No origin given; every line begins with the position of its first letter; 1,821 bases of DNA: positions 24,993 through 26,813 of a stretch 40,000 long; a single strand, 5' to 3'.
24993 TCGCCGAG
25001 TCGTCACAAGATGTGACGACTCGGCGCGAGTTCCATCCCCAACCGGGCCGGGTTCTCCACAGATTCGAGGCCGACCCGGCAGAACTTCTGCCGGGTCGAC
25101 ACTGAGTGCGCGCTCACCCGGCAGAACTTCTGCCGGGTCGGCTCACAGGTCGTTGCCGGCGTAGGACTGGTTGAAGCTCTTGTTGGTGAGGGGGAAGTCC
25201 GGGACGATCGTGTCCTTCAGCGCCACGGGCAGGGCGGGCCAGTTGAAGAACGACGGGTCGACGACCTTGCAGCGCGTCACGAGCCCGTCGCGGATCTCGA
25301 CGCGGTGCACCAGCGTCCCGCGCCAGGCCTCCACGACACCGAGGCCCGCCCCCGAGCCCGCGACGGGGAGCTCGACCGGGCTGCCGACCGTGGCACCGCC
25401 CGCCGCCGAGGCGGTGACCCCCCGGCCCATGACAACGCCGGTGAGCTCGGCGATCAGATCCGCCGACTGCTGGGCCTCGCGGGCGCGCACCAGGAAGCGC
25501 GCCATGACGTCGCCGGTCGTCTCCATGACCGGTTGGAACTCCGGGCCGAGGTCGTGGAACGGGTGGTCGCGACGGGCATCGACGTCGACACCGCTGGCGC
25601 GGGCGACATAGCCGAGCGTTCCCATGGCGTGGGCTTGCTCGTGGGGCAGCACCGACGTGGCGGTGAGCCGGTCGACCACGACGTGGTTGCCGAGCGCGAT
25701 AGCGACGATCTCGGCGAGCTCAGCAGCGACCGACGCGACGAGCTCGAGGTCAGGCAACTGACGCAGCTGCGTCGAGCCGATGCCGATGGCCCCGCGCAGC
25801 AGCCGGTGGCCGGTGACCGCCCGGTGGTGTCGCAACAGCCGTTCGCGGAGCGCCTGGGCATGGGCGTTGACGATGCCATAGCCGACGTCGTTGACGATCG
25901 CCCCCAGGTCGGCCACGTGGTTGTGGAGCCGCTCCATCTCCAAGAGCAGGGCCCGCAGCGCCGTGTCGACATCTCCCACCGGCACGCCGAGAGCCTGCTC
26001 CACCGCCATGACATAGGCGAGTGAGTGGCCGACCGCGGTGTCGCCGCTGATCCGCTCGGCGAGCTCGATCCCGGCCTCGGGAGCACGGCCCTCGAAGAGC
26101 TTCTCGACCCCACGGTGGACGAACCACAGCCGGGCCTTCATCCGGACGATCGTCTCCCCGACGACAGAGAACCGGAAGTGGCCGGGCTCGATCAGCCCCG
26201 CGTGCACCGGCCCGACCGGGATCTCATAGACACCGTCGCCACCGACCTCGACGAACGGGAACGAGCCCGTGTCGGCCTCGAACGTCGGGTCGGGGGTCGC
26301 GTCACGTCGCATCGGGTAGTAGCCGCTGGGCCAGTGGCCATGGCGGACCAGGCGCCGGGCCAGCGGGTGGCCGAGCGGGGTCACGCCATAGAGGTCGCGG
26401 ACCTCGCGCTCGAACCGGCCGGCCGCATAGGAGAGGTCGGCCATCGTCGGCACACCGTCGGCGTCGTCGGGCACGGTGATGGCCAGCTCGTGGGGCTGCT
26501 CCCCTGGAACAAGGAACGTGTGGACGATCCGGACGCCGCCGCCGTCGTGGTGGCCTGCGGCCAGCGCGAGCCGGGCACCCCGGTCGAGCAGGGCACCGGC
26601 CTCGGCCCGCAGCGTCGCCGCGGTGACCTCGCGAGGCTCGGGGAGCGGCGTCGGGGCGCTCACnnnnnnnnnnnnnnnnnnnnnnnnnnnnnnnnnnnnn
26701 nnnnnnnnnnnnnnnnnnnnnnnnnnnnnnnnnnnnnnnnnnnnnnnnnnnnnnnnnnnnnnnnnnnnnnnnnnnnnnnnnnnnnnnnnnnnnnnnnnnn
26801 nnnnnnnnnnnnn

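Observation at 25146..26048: All four NiFe-ligand cysteine positions are substituted in the large subunit, while the small subunit keeps its 4-Cys cluster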

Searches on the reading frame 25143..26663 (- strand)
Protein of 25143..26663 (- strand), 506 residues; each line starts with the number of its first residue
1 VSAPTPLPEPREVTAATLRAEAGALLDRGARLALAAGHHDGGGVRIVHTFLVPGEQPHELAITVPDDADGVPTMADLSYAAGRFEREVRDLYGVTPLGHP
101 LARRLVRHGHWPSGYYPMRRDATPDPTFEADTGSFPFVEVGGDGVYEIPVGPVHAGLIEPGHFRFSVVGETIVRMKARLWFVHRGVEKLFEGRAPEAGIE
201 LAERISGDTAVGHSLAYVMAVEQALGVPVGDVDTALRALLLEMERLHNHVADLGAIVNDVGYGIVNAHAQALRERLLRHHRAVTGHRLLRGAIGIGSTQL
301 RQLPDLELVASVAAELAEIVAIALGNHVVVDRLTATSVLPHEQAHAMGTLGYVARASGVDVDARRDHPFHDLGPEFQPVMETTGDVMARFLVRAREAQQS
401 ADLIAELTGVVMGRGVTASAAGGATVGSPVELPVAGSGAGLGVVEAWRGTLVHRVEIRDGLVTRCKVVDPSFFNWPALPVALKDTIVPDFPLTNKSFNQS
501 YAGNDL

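Call 5: search_protein_families(library=pfam, proteins=[window:25143-26663:-])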
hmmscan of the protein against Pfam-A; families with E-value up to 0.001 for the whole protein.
window:25143-26663:- (506 aa): 3 families
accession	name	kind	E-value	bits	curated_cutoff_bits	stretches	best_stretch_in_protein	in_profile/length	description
PF00346.24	Complex1_49kDa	-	1.4e-25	90.4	24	1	260-407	2-155/271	Respiratory-chain NADH dehydrogenase, 49 Kd subunit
PF00374.24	NiFeSe_Hases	-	1.6e-14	54.2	25.8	2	184-250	1-67/508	Nickel-dependent hydrogenase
PF00329.25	Complex1_30kDa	-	1.2e-12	48.9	22.5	1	41-123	37-119/124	Respiratory-chain NADH dehydrogenase, 30 Kd subunit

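Call 6: search_solved_structures(query=window:25143-26663:-, max_evalue=0.001, show_alignments=4)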
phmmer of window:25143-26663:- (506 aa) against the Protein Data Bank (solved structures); distinct sequences matched with E-value up to 0.001: 103 (the best 60 are shown).
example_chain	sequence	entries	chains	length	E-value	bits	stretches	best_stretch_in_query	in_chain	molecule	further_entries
7z0s_E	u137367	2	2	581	8.2e-52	179.6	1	72-503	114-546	Formate hydrogenlyase subunit 5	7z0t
6cfw_L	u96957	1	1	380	7.6e-35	123.6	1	147-490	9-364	Membrane-bound hydrogenase subunit alpha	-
7q5y_B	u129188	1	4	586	4.9e-27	97.9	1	150-406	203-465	NADH-quinone oxidoreductase subunit C/D 2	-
2fug_4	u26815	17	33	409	3e-25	92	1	147-406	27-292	NADH-quinone oxidoreductase chain 4 | NADH-QUINONE OXIDOREDUCTASE SUBUNIT 4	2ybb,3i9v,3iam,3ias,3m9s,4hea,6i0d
7awt_D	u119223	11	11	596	1.8e-22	82.8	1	61-405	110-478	NADH-quinone oxidoreductase subunit C/D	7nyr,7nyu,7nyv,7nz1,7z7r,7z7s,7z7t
9taj_C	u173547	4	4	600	1.9e-22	82.8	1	61-405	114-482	NADH-quinone oxidoreductase subunit C/D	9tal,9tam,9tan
7p61_C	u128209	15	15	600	4.5e-22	81.5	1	61-405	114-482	NADH-quinone oxidoreductase subunit C/D | NADH-quinone oxidoreductase subunit CD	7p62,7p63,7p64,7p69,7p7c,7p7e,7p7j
7arc_D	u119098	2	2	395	7.1e-20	74.3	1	148-406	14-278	ND7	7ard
9f5x_E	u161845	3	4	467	2.9e-19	72.2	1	150-406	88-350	NADH:ubiquinone oxidoreductase 49 kD subunit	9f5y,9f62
8ba0_D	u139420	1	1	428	2e-18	69.5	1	152-407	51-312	Complex I-49kD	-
8b9z_D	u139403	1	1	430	2e-18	69.5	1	152-407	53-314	Complex I-49kD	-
8esw_S2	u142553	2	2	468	2.6e-18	69.1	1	152-407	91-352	Complex I-49kD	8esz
8iuf_S2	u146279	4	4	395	1.7e-17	66.5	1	151-407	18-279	NDUFS2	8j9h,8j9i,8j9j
8bpx_D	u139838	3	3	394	3.1e-17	65.5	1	151-407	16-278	NADH dehydrogenase [ubiquinone] iron-sulfur protein 2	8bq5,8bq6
7aqr_D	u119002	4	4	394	3.2e-17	65.5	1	151-407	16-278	NADH dehydrogenase subunit 7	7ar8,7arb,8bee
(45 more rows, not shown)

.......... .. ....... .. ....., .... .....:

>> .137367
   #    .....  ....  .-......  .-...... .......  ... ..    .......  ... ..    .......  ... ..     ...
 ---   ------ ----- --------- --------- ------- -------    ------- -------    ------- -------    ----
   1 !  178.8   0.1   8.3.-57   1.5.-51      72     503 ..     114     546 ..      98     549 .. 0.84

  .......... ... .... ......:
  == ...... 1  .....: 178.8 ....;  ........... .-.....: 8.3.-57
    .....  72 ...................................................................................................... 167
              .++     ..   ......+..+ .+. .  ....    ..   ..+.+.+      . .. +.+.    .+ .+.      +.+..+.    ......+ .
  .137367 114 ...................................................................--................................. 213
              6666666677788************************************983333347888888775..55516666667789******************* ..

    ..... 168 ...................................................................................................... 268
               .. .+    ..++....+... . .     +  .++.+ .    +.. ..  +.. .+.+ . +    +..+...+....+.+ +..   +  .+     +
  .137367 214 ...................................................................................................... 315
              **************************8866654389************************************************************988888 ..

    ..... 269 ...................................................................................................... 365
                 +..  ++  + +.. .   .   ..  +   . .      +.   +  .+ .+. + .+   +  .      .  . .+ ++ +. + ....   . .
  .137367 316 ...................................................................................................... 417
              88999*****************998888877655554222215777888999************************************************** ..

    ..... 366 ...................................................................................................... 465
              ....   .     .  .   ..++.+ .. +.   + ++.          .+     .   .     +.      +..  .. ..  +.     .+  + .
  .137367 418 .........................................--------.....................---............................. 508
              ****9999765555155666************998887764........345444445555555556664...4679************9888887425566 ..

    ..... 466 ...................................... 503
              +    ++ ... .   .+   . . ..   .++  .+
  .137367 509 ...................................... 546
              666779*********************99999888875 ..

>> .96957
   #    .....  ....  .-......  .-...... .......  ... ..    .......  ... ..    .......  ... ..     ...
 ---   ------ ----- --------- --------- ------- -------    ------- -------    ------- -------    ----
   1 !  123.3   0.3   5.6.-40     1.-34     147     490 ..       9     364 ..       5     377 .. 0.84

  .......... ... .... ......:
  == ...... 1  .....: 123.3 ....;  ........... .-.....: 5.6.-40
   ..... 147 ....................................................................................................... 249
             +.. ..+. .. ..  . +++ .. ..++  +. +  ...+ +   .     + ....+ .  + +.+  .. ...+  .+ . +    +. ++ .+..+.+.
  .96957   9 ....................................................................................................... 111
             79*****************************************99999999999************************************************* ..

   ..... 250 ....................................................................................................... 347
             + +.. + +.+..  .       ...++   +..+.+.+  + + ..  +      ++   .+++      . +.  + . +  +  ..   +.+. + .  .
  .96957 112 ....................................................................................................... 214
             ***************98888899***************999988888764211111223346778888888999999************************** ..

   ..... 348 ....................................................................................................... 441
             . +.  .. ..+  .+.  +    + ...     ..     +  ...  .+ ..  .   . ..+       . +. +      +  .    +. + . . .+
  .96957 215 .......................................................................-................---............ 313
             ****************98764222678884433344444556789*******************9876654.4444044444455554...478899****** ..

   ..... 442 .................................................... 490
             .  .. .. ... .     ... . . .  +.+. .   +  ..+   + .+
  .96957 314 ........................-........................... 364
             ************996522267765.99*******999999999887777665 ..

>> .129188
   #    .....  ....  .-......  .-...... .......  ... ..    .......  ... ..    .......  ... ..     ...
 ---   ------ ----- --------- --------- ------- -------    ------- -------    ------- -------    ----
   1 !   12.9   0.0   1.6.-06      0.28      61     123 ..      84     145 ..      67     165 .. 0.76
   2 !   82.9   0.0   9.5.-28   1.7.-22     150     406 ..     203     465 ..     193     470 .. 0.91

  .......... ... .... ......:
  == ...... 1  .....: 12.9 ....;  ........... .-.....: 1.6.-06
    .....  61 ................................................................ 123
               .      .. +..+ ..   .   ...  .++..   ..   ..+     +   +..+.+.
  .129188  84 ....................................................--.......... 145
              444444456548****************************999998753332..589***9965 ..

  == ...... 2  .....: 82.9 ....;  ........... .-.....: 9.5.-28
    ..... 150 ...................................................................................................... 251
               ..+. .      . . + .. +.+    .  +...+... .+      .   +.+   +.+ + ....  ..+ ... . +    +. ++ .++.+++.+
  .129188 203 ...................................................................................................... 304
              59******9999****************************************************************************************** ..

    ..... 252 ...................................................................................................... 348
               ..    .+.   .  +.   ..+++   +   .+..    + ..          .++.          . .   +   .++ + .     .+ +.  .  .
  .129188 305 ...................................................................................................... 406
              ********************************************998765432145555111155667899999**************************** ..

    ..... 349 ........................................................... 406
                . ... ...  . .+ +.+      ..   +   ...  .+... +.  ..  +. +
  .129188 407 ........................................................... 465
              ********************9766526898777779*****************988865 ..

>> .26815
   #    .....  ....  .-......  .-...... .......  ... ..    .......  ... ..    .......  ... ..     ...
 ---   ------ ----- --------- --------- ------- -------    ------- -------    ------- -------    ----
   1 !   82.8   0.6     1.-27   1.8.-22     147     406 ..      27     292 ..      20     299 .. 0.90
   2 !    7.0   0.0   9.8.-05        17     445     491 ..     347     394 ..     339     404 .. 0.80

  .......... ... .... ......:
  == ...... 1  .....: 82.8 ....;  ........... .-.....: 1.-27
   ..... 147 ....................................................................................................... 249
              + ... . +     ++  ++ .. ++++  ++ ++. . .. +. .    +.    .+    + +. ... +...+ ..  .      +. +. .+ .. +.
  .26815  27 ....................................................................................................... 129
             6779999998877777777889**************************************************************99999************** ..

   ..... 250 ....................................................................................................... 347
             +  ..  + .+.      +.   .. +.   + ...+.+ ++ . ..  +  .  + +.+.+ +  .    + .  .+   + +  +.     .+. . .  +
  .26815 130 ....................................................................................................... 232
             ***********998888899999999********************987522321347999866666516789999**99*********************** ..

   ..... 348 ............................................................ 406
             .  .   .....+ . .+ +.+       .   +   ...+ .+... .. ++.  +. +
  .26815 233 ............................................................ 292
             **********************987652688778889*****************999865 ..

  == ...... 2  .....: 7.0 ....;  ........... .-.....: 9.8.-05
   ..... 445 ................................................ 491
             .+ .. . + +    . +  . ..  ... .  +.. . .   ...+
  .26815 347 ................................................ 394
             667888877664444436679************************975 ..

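Call 7: search_protein_families(library=ncbifam, proteins=[window:25143-26663:-], max_evalue=0.001)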
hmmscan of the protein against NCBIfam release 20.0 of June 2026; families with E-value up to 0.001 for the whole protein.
window:25143-26663:- (506 aa): 17 families
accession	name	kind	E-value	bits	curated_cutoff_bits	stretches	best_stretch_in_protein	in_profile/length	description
NF004739.1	PRK06075.1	equivalog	8.4e-45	153.2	360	1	146-498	1-376/384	NADH-quinone oxidoreductase subunit D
NF009808.0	PRK13292.1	equivalog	6.9e-37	126.7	1156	1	64-407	317-675/791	NADH-quinone oxidoreductase subunit B/C/D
TIGR01962.1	NuoD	equivalog_domain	3e-33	115.3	459.35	1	150-407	7-270/386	NADH dehydrogenase (quinone) subunit D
NF008728.0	PRK11742.1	equivalog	6.8e-30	104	840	2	161-405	228-480/598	NADH-quinone oxidoreductase subunit C/D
NF040602.1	F420_dehyd_FpoD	exception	3.5e-28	98.7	600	1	149-489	11-355/372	F420H2 dehydrogenase subunit FpoD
NF008974.0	PRK12322.1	equivalog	1.4e-26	93.4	522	1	149-484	10-344/366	NADH-quinone oxidoreductase subunit D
NF005649.0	PRK07415.1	equivalog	1e-18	67.6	583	1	150-411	15-283/394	NAD(P)H-quinone oxidoreductase subunit H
NF033181.1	NiFeSe_hydrog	equivalog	1.9e-15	56.8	600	2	161-250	14-104/507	nickel-dependent hydrogenase large subunit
NF045518.1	H2_NiFeSe_large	exception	5.3e-13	48.6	780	2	161-250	14-104/485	NiFeSe hydrogenase large subunit HysA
TIGR03295.1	frhA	equivalog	1.3e-12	47.4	392.5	1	184-251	41-108/412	coenzyme F420 hydrogenase subunit alpha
NF007550.0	PRK10170.1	equivalog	7.9e-12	44.4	1101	1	181-252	51-122/597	Ni/Fe-hydrogenase large subunit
NF007778.0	PRK10467.1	equivalog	1.2e-09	37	969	1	161-252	15-107/567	hydrogenase 2 large subunit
NF040828.1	sulfhyd_ShyA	equivalog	2.7e-08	33.1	700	0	435-481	327-374/415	NAD(P)-dependent hydrogenase/sulfhydrogenase 2 subunit alpha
NF041785.2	VhuA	equivalog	3.6e-08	32.4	800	0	183-250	38-105/418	F420-non-reducing hydrogenase Vhu subunit A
TIGR01961.1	NuoC_fam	subfamily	7.3e-07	29.7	122.45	1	60-121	59-117/122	NADH (or F420H2) dehydrogenase, subunit C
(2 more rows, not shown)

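Call 11: find_homologous_proteins(query=window:25143-26663:-, max_evalue=1e-10)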
Query window:25143-26663:- (506 aa): 7882 proteins with E <= 1e-10 among 8000 candidates; the best 120 are listed.
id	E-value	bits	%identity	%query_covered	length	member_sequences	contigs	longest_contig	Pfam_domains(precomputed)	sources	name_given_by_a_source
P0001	0.0e+0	1124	100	100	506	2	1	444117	PF00374.25,PF00329.26,PF00346.25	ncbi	ncbi:MAG: nickel-dependent hydrogenase large subunit [Nocardioidaceae bacterium]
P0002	2.3e-290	981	88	100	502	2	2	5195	PF00374.25,PF00329.26,PF00346.25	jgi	jgi:Ni,Fe-hydrogenase III large subunit/Ni,Fe-hydrogenase III component G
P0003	4.0e-287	971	87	100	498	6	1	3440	PF00374.25,PF00329.26,PF00346.25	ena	-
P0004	1.9e-231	787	72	100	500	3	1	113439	PF00374.25,PF00329.26,PF00346.25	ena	-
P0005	9.2e-230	782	72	98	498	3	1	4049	PF00374.25,PF00329.26,PF00346.25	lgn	-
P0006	5.9e-228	776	71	99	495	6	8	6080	PF00374.25,PF00329.26,PF00346.25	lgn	-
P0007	7.4e-227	772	71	100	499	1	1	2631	PF00374.25,PF00329.26,PF00346.25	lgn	-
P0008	1.1e-226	771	72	98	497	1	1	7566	PF00374.25,PF00329.26,PF00346.25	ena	-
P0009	2.2e-226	770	71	100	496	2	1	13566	PF00374.25,PF00329.26,PF00346.25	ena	-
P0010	3.2e-225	767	70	100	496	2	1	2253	PF00374.25,PF00329.26,PF00346.25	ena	-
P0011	4.0e-225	766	70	100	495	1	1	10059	PF00374.25,PF00329.26,PF00346.25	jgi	jgi:Ni,Fe-hydrogenase III large subunit/Ni,Fe-hydrogenase III component G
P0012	2.3e-224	764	73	95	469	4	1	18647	PF00374.25,PF00329.26,PF00346.25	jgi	jgi:Ni,Fe-hydrogenase III large subunit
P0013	1.0e-223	762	70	100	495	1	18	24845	PF00374.25,PF00329.26,PF00346.25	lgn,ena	-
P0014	5.8e-223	759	69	100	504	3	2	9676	PF00374.25,PF00329.26,PF00346.25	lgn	-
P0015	2.9e-222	757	70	99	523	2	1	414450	PF00374.25,PF00329.26,PF00346.25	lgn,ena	-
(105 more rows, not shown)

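Call 14: find_related_loci(query=window:25143-26663:-, collection=genome_contigs, flank=10000)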
Query window:25143-26663:- (506 aa) in genome_contigs; peptide patterns used: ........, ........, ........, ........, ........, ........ (x = any residue, [..] = any of these).
599 stretches matched a pattern (row limit reached: there are more); 496 encode a relative of the query (tblastn E <= 1e-3); the best 80 are kept; 80 distinct loci.
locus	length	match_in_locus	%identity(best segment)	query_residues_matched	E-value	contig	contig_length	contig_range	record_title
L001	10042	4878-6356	72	1-506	0e+0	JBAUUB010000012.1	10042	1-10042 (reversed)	MAG: Dermatophilaceae bacterium isolate MFD06908_ilm_asm_bin4 k127_31853, whole genome shotgun sequence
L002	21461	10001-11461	69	9-506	0e+0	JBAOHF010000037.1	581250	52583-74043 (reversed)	MAG: Nocardioides sp. isolate AS_Ams2_Bin10 np1-np2_contig_6335, whole genome shotgun sequence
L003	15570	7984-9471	70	1-506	0e+0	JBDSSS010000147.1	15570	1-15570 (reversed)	MAG: Terracoccus sp. isolate cluster1_bin.54 k127_4447858, whole genome shotgun sequence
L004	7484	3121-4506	72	38-506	0e+0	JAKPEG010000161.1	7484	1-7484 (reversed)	MAG: Actinomycetes bacterium isolate JPMR_maxbin.105 k141_712985, whole genome shotgun sequence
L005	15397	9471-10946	68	6-506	0e+0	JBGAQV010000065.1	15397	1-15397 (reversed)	MAG: Dermatophilaceae bacterium isolate MAG_MBR_AS.12 MBRAS-12_NODE_65_length_15397_cov_4.939817, whole genome shotgun s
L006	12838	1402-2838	69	25-506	0e+0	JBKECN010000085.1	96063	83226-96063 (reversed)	MAG: Actinomycetales bacterium isolate VLC_045 k121_7394900, whole genome shotgun sequence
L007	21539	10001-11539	66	4-506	0e+0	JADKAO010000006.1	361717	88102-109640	MAG: Actinomycetales bacterium isolate Mari_18-Q3-R65-66_BAT3C.41 tig00003039-10-3605010, whole genome shotgun sequence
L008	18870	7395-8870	65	6-506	0e+0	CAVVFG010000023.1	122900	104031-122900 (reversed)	MAG: uncultured Actinomycetota bacterium isolate MFD01721.bin.1.72 genome assembly, contig: contig_65895, whole genome s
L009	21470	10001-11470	64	13-506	0e+0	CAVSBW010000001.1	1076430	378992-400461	MAG: uncultured Actinomycetota bacterium isolate MFD05684.bin.2.98 genome assembly, contig: contig_10378, whole genome s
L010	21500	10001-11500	64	5-506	0e+0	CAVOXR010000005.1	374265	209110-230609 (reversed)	MAG: uncultured Actinomycetes bacterium isolate MFD09848.bin.1.64 genome assembly, contig: contig_1644, whole genome sho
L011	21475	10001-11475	69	6-506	0e+0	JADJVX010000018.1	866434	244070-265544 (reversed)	MAG: Actinomycetales bacterium isolate Hjor_18-Q3-R7-51_MAXAC.088 tig00120009-10-8667240, whole genome shotgun sequence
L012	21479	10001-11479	63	10-506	0e+0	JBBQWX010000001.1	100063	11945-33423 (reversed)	MAG: Actinomycetales bacterium isolate Co_metawrap_2083 Cmw_2083_k141_24481484_length_100063_cov_12.0000, whole genome s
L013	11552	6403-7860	63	12-506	0e+0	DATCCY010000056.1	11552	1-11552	MAG TPA_asm: Candidatus Nanopelagicales bacterium isolate SMAG_U7711 k141_218048, whole genome shotgun sequence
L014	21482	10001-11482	64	4-506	0e+0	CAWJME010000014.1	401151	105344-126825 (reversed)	MAG: uncultured Actinomycetota bacterium isolate MFD02581.bin.1.89 genome assembly, contig: contig_34808, whole genome s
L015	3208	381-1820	64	18-506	0e+0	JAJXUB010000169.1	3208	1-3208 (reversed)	MAG: Actinomycetes bacterium isolate BP4.bin76 NODE_52177_length_3208_cov_2.511522, whole genome shotgun sequence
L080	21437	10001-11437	58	21-506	1e-173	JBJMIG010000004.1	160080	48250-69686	MAG: Labedaea sp. isolate H1_18_all_fractions_conc_96_70_16 k255_107913, whole genome shotgun sequence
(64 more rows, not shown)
